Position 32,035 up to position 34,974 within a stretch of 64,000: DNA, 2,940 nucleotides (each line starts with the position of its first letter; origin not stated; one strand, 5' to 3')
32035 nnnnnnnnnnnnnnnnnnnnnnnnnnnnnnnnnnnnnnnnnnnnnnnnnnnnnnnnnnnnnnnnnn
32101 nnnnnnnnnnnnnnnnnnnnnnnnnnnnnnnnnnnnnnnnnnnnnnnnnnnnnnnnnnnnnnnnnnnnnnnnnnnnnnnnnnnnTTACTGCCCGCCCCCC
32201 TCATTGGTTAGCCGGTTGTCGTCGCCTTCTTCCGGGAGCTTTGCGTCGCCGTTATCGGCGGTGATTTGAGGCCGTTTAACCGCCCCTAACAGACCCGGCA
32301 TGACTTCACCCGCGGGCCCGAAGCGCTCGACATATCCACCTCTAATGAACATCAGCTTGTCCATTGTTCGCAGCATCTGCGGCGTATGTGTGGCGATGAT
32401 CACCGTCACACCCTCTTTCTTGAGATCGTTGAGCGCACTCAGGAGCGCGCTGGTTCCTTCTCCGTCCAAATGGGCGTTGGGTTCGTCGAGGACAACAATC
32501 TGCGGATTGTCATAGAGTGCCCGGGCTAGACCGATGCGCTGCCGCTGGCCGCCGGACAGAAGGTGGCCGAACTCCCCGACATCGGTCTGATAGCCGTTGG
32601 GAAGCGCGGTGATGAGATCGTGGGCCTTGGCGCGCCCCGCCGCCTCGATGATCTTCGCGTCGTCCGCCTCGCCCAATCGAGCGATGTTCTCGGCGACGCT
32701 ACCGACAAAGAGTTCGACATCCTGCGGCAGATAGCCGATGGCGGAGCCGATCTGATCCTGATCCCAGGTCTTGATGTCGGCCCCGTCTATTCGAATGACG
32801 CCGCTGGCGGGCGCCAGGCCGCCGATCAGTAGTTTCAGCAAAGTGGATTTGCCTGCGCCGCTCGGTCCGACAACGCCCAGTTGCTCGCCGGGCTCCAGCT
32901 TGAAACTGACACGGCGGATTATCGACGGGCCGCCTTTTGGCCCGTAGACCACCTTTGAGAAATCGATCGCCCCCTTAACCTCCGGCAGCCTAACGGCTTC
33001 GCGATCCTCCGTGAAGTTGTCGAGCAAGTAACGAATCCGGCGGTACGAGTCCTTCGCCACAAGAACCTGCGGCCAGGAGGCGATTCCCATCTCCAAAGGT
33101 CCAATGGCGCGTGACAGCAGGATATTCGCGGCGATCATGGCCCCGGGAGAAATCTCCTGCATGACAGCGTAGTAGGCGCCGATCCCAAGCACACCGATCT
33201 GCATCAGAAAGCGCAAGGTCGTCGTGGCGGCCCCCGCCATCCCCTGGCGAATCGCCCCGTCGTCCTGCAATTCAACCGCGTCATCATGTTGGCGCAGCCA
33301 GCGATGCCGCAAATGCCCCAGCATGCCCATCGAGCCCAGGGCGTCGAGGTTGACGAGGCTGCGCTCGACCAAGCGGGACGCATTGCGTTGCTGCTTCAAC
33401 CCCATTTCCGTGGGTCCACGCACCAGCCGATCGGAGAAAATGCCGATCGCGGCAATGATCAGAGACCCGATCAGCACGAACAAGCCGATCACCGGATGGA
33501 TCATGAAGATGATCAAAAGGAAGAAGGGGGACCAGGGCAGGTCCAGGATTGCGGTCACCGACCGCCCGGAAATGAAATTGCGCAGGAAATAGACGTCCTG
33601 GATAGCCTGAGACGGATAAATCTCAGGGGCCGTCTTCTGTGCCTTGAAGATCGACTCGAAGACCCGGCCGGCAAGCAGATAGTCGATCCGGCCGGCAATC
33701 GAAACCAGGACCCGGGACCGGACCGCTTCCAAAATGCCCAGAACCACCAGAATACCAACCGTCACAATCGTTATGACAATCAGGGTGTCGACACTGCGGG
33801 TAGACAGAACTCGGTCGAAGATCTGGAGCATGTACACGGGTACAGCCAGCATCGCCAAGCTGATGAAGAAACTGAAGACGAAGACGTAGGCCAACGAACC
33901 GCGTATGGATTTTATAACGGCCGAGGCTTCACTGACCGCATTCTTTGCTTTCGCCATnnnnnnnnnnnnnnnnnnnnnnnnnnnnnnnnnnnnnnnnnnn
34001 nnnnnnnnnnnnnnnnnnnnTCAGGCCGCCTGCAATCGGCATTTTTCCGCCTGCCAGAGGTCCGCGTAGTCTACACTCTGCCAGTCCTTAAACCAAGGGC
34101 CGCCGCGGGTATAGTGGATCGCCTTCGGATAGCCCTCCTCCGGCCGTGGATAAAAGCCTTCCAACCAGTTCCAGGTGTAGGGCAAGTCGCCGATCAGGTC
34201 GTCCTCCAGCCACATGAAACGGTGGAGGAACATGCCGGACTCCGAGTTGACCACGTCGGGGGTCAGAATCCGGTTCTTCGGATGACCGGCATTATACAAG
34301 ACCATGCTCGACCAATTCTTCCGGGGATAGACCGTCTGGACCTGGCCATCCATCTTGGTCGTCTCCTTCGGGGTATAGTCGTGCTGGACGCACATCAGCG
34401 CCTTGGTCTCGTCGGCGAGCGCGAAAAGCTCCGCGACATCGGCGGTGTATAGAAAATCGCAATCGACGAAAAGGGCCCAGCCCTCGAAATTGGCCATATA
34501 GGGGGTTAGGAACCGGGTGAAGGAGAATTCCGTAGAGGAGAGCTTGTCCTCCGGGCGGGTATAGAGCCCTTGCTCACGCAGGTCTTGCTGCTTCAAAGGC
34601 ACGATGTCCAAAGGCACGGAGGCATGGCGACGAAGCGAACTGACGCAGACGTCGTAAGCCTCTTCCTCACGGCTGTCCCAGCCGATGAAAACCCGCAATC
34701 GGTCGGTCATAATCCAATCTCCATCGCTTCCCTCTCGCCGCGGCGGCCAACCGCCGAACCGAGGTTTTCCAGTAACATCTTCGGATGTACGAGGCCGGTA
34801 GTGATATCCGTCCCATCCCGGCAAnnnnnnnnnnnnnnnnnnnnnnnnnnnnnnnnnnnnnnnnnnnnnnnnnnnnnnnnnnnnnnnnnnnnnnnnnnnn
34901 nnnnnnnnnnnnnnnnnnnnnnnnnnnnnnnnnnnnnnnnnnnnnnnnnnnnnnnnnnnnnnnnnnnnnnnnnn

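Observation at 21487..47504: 26-kb co-directional array linking a giant RTX protein, TPR-glycosyltransferases, a T1SS pair and glycan biosynthesis genes, with translational coupling of the T1SS to kpsF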

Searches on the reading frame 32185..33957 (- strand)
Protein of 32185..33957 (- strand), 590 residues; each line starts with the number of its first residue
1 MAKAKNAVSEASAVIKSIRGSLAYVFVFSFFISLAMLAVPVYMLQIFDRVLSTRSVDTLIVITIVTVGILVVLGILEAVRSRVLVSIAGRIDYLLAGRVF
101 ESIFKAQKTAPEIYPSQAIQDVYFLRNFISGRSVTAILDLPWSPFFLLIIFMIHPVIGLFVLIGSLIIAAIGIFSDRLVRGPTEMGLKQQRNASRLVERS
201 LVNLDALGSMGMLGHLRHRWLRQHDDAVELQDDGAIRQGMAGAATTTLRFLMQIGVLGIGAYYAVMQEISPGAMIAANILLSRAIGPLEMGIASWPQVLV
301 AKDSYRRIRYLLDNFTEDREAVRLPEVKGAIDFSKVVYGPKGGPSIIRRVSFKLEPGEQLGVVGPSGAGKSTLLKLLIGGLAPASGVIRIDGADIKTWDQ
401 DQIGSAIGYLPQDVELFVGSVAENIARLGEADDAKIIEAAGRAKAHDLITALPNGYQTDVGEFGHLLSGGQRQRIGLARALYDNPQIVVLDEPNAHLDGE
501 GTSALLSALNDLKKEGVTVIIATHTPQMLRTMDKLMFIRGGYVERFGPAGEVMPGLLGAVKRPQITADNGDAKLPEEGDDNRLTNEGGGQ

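Call 3: search_protein_families(library=pfam, proteins=[window:32185-33957:-])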
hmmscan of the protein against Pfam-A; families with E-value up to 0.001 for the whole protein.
window:32185-33957:- (590 aa): 6 families
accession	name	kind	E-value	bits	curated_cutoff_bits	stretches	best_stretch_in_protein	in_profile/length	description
PF00005.33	ABC_tran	-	8.3e-33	114.3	25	1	348-494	2-136/137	ABC transporter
PF00664.28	ABC_membrane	-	2.2e-13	51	28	1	23-285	2-271/274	ABC transporter transmembrane region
PF13304.12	AAA_21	-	4.9e-09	37.1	27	1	467-529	238-303/304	AAA domain, putative AbiEii toxin, Type IV TA system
PF02463.25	SMC_N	-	1.1e-06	28.7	40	1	466-537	136-210/220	RecF/RecN/SMC N terminal domain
PF00004.35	AAA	-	2.8e-05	25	21.2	1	362-530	3-115/131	ATPase family associated with various cellular activities (AAA)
PF01740.26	STAS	-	0.00027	21.1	22.6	0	494-537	50-93/106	STAS domain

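Call 14: search_protein_families(library=ncbifam, proteins=[window:32185-33957:-], max_evalue=0.01)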
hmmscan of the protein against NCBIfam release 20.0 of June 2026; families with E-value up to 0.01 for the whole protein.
window:32185-33957:- (590 aa): 189 families (the best 25 are shown)
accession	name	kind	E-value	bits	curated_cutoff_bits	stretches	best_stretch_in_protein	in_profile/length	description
TIGR01842.1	type_I_sec_PrtD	subfamily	5.3e-185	616.1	510.15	1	16-553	2-541/544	type I secretion system permease/ATPase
TIGR03375.1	type_I_sec_LssB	subfamily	9.6e-106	354.7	693.1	1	14-554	143-690/696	type I secretion system permease/ATPase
TIGR01846.1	type_I_sec_HlyB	subfamily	9.7e-81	272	725.55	1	13-545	132-671/694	type I secretion system permease/ATPase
TIGR02868.1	CydC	equivalog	1.3e-62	212.1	329.05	1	146-525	144-529/530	thiol reductant ABC exporter subunit CydC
TIGR03796.1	NHLM_micro_ABC1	equivalog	2.4e-62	211.2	853.3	1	8-548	142-694/710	NHLP family bacteriocin export ABC transporter peptidase/permease/ATPase subunit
TIGR02857.1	CydD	equivalog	1.1e-60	206.2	435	1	326-536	319-527/529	thiol reductant ABC exporter subunit CydD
TIGR02204.1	MsbA_rel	hypoth_equivalog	1.7e-59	202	780.4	1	10-543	8-552/576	ABC transporter, permease/ATP-binding protein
TIGR03797.1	NHLM_micro_ABC2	equivalog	1.9e-56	191.9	709.4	1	12-553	128-672/686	NHLP bacteriocin export ABC transporter permease/ATPase subunit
TIGR00958.1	3a01208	subfamily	2.2e-56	191.5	874.6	1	21-551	162-699/711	antigen peptide transporter 2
NF010178.0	PRK13657.1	equivalog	2.7e-53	181.3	733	1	251-544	252-548/588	glucan ABC transporter ATP-binding protein/ permease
NF052233.1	CphA_assoc_ABC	equivalog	2.1e-51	175.2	880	1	245-553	417-730/766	cyanophycin metabolism-associated ABC transporter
TIGR02203.1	MsbA_lipidA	equivalog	1.6e-49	168.9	602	1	36-542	30-545/572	lipid A export permease/ATP-binding protein MsbA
TIGR01193.1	bacteriocin_ABC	subfamily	4.6e-47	161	523.85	1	14-543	150-686/708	peptide cleavage/export ABC transporter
TIGR01192.1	chvA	subfamily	7.8e-46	156.9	585.4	1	254-545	255-549/585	glucan export ABC transporter ATP-binding protein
NF045513.1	HepA_fam_ABC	equivalog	2.4e-44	151.8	725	1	219-543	258-586/610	heterocyst formation ABC transporter subunit HepA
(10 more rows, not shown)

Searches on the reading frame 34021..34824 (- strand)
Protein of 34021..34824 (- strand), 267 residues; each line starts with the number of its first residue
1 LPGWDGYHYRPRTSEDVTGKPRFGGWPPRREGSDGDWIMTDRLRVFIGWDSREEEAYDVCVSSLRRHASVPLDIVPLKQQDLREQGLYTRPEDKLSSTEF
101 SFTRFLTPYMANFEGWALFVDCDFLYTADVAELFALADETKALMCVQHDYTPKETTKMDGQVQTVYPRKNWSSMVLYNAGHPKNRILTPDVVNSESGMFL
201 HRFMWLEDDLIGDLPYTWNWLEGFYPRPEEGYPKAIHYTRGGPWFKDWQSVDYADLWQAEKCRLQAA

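Call 4: search_protein_families(library=pfam, proteins=[window:34021-34824:-])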
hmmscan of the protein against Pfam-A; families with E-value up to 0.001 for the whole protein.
window:34021-34824:- (267 aa): 0 families

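Call 14: search_protein_families(library=ncbifam, proteins=[window:34021-34824:-], max_evalue=0.01)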
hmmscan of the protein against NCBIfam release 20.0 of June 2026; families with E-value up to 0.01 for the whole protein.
window:34021-34824:- (267 aa): 0 families

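Call 18: search_protein_families(library=pfam, max_evalue=1, proteins=[window:34024-34710:-])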
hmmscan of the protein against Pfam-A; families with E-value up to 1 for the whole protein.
seq(229 aa): 1 family
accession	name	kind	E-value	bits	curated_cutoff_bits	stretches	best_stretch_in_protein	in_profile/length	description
PF01501.26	Glyco_transf_8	-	0.086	12.8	24.3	1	63-118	86-144/253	Glycosyl transferase family 8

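Call 81: search_solved_structures(query=window:34021-34710:-, max_evalue=1)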
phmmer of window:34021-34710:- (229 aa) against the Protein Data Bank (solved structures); distinct sequences matched with E-value up to 1: 0.
